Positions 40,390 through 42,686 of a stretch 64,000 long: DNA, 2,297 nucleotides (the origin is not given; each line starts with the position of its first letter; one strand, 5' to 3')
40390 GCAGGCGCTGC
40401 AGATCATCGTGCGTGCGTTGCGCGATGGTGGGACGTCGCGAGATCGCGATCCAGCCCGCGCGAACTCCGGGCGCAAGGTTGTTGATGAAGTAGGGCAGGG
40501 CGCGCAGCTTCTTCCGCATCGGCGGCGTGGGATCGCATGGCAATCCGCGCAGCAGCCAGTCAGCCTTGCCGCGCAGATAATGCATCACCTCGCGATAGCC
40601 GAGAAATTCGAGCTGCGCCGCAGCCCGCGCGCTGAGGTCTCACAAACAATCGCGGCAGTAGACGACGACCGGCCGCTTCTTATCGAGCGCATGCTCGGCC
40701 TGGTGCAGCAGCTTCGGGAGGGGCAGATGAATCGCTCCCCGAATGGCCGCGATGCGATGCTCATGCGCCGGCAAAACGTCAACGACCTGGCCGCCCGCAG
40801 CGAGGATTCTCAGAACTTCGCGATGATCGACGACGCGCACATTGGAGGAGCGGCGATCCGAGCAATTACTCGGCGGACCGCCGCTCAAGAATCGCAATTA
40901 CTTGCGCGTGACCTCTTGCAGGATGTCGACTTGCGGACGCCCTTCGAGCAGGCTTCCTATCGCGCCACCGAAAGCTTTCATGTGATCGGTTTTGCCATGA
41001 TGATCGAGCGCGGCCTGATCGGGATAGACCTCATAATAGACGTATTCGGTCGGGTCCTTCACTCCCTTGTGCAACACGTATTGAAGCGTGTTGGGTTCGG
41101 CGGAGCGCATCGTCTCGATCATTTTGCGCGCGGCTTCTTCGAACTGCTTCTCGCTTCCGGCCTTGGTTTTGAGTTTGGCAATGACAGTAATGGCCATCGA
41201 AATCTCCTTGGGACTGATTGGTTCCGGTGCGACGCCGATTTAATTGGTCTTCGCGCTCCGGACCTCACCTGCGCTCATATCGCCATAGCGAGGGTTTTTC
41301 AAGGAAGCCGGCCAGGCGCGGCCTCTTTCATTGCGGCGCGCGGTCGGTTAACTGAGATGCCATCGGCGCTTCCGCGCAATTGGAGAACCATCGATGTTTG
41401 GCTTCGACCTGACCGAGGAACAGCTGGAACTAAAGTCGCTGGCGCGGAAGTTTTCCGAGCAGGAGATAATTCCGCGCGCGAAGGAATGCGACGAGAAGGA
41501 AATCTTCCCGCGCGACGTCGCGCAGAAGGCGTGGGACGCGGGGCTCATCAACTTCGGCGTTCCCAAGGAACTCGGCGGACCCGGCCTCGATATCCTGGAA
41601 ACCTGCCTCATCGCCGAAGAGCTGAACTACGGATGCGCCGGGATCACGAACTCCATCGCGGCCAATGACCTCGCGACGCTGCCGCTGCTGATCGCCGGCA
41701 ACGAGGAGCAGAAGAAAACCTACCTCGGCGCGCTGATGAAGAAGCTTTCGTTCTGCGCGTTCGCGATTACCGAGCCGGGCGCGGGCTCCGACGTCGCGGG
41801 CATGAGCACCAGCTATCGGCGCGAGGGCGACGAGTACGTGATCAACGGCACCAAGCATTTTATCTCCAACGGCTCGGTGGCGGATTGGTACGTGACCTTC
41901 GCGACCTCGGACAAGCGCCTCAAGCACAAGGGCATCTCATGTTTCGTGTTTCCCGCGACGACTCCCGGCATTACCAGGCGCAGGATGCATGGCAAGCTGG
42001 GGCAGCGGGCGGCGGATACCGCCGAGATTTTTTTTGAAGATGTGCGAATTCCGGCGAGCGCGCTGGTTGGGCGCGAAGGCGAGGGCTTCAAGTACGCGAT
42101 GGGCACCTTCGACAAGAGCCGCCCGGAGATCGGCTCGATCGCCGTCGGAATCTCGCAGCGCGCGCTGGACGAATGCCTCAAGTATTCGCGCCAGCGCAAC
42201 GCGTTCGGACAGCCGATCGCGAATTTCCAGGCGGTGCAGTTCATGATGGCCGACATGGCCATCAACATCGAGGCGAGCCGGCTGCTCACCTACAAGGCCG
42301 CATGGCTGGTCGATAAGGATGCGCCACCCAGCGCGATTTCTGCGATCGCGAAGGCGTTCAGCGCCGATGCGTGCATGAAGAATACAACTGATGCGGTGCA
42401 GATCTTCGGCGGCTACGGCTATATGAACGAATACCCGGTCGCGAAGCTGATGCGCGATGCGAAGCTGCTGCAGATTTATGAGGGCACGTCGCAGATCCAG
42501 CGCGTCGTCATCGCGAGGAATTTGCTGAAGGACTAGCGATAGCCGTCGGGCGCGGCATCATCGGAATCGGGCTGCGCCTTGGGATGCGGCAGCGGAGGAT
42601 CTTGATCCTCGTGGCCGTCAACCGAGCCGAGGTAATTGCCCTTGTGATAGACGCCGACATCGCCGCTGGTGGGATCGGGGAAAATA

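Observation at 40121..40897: Rhodanese-like gene with an in-frame UGA at the catalytic-Cys position: candidate selenocysteine sulfurtransferase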

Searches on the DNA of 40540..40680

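Call 53: search_rna_families(source=window, start=40540, end=40680, threshold=evalue, max_evalue=10, show_alignments=3)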
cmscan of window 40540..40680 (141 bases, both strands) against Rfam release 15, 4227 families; matches with E-value up to 10: 2.
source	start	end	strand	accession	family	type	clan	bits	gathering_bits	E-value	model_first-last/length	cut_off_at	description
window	40616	40675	-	RF01678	P37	Gene; sRNA;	-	13.7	50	1.9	1-62/62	no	Pseudomonas sRNA P37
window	40602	40651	+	RF01119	sR32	Gene; snRNA; snoRNA; CD-box;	-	11.2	40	0.52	1-57/57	no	Small nucleolar RNA sR32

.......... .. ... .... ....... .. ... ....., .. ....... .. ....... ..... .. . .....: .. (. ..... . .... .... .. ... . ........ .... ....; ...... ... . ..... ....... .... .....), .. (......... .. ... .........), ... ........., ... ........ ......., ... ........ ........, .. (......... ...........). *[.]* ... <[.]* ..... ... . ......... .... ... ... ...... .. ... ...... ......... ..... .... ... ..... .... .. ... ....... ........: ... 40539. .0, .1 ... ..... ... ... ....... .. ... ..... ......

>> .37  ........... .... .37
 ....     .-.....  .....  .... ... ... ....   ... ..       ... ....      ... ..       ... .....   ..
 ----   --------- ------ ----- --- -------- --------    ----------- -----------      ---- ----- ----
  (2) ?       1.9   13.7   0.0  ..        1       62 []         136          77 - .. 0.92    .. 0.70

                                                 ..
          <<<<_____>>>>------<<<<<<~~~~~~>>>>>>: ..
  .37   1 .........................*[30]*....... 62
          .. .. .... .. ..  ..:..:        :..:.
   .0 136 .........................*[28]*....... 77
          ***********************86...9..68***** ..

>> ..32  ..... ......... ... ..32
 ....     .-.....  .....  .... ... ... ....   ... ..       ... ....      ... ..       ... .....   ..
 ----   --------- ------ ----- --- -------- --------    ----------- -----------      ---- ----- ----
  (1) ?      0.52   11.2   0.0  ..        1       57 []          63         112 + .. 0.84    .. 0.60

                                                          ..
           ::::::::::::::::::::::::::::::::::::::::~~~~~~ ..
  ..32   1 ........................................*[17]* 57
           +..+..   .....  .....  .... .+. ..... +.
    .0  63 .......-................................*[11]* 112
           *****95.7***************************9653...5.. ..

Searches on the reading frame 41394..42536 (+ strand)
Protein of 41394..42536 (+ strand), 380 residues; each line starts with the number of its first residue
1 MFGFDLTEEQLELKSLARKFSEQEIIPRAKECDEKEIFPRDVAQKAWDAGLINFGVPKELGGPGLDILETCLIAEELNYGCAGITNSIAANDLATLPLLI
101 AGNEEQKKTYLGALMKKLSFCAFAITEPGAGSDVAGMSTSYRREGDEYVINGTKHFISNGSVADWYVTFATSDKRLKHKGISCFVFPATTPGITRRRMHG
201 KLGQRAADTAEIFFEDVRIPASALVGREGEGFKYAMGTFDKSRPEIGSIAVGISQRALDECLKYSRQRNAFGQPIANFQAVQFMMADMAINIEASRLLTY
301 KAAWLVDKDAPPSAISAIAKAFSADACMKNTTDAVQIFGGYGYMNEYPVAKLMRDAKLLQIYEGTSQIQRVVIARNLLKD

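Call 69: find_encoding_contigs(protein=window:41394-42536:+, flank=10000, max_places=4)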
Protein window:41394-42536:+ (380 aa): 6 contigs read that carry it; 4 places shown.
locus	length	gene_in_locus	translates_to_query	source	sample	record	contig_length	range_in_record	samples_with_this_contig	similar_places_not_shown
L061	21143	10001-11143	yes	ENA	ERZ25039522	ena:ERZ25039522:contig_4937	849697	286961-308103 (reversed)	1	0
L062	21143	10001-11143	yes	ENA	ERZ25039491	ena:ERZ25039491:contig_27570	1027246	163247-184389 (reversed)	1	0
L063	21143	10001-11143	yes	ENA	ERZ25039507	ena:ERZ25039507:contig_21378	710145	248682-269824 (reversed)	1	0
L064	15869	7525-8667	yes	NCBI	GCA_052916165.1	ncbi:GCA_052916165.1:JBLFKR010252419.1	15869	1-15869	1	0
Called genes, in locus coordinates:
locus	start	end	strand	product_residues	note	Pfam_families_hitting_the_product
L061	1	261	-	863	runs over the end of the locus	PF02739:5_3_exonuc_N, PF01367:5_3_exonuc, PF00476:DNA_pol_A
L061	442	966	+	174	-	-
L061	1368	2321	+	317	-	-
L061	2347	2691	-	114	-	PF07883:Cupin_2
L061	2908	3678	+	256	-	PF00005:ABC_tran, PF13304:AAA_21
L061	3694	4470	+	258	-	PF12679:ABC2_membrane_2, PF12698:ABC2_membrane_3, PF13346:ABC2_membrane_5, PF01061:ABC2_membrane (weak)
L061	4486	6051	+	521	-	PF23357:DUF7088, PF09822:ABC_transp_aux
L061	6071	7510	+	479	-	PF14238:DUF4340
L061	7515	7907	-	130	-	PF01648:ACPS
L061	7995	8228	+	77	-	PF06902:Fer4_19 (weak), PF13370:Fer4_13, PF13459:Fer4_15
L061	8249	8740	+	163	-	PF00583:Acetyltransf_1, PF13673:Acetyltransf_10, PF13508:Acetyltransf_7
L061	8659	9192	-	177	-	-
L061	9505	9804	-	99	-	PF03992:ABM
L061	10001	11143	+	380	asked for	PF02771:Acyl-CoA_dh_N, PF02770:Acyl-CoA_dh_M, PF00441:Acyl-CoA_dh_1, PF08028:Acyl-CoA_dh_2, PF22924:ACOX_C_alpha1 (weak)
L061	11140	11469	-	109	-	-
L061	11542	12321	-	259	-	PF00106:adh_short, PF08659:KR, PF13561:adh_short_C2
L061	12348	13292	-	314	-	PF01073:3Beta_HSD, PF01370:Epimerase, PF02719:Polysacc_synt_2 (faint), PF16363:GDP_Man_Dehyd, PF07993:NAD_binding_4 (weak)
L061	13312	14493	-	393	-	PF01041:DegT_DnrJ_EryC1, PF00155:Aminotran_1_2, PF01212:Beta_elim_lyase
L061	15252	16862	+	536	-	-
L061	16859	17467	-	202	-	PF03734:YkuD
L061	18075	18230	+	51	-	-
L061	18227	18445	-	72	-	PF21196:PcrA_UvrD_tudor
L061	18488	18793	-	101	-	PF13361:UvrD_C, PF13538:UvrD_C_2 (faint)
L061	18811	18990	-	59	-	-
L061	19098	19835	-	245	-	PF00580:UvrD-helicase, PF13245:AAA_19, PF13361:UvrD_C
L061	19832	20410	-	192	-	PF00580:UvrD-helicase, PF13245:AAA_19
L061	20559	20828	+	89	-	PF01728:FtsJ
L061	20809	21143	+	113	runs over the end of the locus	PF01728:FtsJ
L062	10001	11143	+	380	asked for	PF02771:Acyl-CoA_dh_N, PF02770:Acyl-CoA_dh_M, PF00441:Acyl-CoA_dh_1, PF08028:Acyl-CoA_dh_2, PF22924:ACOX_C_alpha1 (weak)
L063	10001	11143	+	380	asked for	PF02771:Acyl-CoA_dh_N, PF02770:Acyl-CoA_dh_M, PF00441:Acyl-CoA_dh_1, PF08028:Acyl-CoA_dh_2, PF22924:ACOX_C_alpha1 (weak)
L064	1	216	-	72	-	?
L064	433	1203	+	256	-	PF00005:ABC_tran, PF13304:AAA_21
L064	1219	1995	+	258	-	PF12679:ABC2_membrane_2, PF12698:ABC2_membrane_3, PF13346:ABC2_membrane_5, PF01061:ABC2_membrane (weak)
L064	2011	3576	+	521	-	PF23357:DUF7088, PF09822:ABC_transp_aux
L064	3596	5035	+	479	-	PF14238:DUF4340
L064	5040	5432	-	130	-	PF01648:ACPS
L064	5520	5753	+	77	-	PF06902:Fer4_19 (weak), PF13370:Fer4_13, PF13459:Fer4_15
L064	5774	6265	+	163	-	PF00583:Acetyltransf_1, PF13673:Acetyltransf_10, PF13508:Acetyltransf_7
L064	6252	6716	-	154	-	-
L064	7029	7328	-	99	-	PF03992:ABM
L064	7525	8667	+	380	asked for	PF02771:Acyl-CoA_dh_N, PF02770:Acyl-CoA_dh_M, PF00441:Acyl-CoA_dh_1, PF08028:Acyl-CoA_dh_2, PF22924:ACOX_C_alpha1 (weak)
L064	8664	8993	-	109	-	-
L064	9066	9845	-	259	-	PF00106:adh_short, PF08659:KR, PF13561:adh_short_C2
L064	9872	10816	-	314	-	PF01073:3Beta_HSD, PF01370:Epimerase, PF02719:Polysacc_synt_2 (faint), PF16363:GDP_Man_Dehyd, PF07993:NAD_binding_4 (weak)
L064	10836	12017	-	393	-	PF01041:DegT_DnrJ_EryC1, PF00155:Aminotran_1_2, PF01212:Beta_elim_lyase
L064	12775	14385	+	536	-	-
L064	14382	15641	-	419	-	PF03734:YkuD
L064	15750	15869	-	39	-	?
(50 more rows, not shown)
